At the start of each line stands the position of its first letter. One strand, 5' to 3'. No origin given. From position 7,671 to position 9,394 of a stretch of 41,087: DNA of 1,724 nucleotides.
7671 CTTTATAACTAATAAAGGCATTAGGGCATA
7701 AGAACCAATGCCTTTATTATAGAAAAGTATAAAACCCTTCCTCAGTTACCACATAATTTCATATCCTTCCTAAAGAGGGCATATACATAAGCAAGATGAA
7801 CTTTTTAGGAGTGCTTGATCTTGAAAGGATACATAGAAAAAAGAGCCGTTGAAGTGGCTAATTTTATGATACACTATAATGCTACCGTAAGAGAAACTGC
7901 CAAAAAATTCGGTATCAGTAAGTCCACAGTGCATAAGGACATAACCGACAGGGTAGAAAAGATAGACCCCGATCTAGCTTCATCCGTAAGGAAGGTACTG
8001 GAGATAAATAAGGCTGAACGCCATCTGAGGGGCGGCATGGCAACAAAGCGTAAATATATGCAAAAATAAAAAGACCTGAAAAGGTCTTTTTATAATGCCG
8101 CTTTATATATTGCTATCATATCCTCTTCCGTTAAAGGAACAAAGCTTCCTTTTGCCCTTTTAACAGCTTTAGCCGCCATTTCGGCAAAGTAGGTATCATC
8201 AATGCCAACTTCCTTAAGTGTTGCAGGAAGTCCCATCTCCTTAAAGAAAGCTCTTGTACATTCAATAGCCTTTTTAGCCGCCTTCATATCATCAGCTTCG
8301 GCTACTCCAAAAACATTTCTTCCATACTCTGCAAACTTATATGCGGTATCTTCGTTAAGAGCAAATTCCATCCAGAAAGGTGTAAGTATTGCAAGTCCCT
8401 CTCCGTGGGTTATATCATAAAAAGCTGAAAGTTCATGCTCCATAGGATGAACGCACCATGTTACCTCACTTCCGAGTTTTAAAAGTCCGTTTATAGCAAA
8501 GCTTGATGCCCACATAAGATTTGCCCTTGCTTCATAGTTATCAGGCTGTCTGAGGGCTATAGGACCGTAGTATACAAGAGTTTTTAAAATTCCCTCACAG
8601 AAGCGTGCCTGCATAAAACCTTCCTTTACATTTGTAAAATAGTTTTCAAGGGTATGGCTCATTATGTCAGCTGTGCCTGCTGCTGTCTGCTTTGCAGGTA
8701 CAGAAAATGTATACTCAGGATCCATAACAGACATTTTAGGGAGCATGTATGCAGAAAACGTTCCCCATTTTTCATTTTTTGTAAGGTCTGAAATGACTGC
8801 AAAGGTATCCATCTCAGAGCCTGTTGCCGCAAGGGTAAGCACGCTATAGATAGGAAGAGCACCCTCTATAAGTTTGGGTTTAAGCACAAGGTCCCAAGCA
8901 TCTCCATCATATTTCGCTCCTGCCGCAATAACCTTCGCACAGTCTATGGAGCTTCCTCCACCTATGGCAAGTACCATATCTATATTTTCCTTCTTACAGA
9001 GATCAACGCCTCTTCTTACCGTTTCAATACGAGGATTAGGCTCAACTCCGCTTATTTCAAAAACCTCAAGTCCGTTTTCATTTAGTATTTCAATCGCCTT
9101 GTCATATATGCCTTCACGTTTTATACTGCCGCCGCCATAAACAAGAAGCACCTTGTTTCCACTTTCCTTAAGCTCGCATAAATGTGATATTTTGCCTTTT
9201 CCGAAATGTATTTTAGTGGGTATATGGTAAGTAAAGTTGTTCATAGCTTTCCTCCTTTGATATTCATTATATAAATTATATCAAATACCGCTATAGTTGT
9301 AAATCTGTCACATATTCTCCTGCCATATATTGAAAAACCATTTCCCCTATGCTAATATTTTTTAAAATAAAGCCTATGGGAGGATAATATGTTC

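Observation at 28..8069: The ~7.7-kb island is bracketed by diverged direct repeats of the spoIIID promoter and first ~42 codons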

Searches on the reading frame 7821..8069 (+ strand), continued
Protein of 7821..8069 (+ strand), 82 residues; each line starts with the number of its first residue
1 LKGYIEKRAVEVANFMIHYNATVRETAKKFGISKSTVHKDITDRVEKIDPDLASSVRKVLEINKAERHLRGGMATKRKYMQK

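Call 46: find_encoding_contigs(protein=P0126, flank=10000, max_places=10)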
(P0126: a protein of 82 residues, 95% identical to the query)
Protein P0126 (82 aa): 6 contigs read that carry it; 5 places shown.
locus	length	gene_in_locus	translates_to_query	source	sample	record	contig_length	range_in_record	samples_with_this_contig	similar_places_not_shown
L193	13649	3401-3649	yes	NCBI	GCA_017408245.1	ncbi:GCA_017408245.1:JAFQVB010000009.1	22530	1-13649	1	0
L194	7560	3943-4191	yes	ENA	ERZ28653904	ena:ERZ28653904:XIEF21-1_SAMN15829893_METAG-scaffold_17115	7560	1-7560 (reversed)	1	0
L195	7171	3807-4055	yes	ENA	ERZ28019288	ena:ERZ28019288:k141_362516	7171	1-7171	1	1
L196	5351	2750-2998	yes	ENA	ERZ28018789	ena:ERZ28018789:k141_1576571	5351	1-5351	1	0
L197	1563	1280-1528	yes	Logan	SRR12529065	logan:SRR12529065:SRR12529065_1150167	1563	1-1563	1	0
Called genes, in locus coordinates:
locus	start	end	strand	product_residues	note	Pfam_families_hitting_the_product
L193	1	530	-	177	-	?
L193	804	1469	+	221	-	-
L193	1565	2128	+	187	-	PF17032:Zn_ribbon_15 (faint), PF13248:Zn_ribbon_3 (faint), PF18912:DZR_2 (faint), PF12773:DZR, PF13240:Zn_Ribbon_1 (weak), PF24463:DUF7577 (weak), PF12773:DZR, PF13240:Zn_Ribbon_1 (weak)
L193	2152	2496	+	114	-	PF18912:DZR_2 (faint), PF13240:Zn_Ribbon_1 (faint), PF13248:Zn_ribbon_3 (faint), PF12773:DZR (weak)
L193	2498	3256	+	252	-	PF18912:DZR_2 (faint), PF12773:DZR, PF13240:Zn_Ribbon_1, PF24463:DUF7577 (weak), PF13240:Zn_Ribbon_1 (weak), PF13248:Zn_ribbon_3 (weak)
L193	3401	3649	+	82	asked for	PF12116:SpoIIID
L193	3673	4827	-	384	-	PF00465:Fe-ADH, PF13685:Fe-ADH_2, PF25137:ADH_Fe_C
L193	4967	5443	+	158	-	PF01243:PNPOx_N (weak), PF12900:Pyridox_ox_2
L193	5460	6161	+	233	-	-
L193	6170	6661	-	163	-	-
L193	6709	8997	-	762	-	PF00330:Aconitase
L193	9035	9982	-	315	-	PF03547:Mem_trans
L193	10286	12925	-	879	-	PF01411:tRNA-synt_2c, PF07973:tRNA_SAD, PF02272:DHHA1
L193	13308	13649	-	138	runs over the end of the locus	PF09946:DUF2178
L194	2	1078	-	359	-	?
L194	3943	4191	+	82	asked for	PF12116:SpoIIID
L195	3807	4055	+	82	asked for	PF12116:SpoIIID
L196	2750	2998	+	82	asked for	PF12116:SpoIIID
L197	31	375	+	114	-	PF18912:DZR_2 (faint), PF13240:Zn_Ribbon_1 (faint), PF13248:Zn_ribbon_3 (faint), PF12773:DZR (weak)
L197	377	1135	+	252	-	PF18912:DZR_2 (faint), PF12773:DZR, PF13240:Zn_Ribbon_1, PF24463:DUF7577 (weak), PF13240:Zn_Ribbon_1 (weak), PF13248:Zn_ribbon_3 (weak)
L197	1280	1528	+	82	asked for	PF12116:SpoIIID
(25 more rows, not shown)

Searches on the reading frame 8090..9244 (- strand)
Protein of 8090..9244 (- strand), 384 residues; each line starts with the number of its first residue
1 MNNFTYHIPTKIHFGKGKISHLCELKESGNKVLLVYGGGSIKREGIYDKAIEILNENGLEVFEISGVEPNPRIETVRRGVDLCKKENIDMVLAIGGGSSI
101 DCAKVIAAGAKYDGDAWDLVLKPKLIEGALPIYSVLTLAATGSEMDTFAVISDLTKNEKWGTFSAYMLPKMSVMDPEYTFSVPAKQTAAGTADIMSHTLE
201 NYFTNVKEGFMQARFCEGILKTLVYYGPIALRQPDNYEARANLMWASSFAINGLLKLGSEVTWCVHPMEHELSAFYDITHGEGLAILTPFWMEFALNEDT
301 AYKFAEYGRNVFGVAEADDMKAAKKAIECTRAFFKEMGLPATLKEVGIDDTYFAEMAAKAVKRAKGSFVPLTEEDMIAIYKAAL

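Call 9: find_encoding_contigs(protein=window:8090-9244:-, flank=10000, max_places=10)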
Protein window:8090-9244:- (384 aa): no gene with exactly this product is on record in the collection.
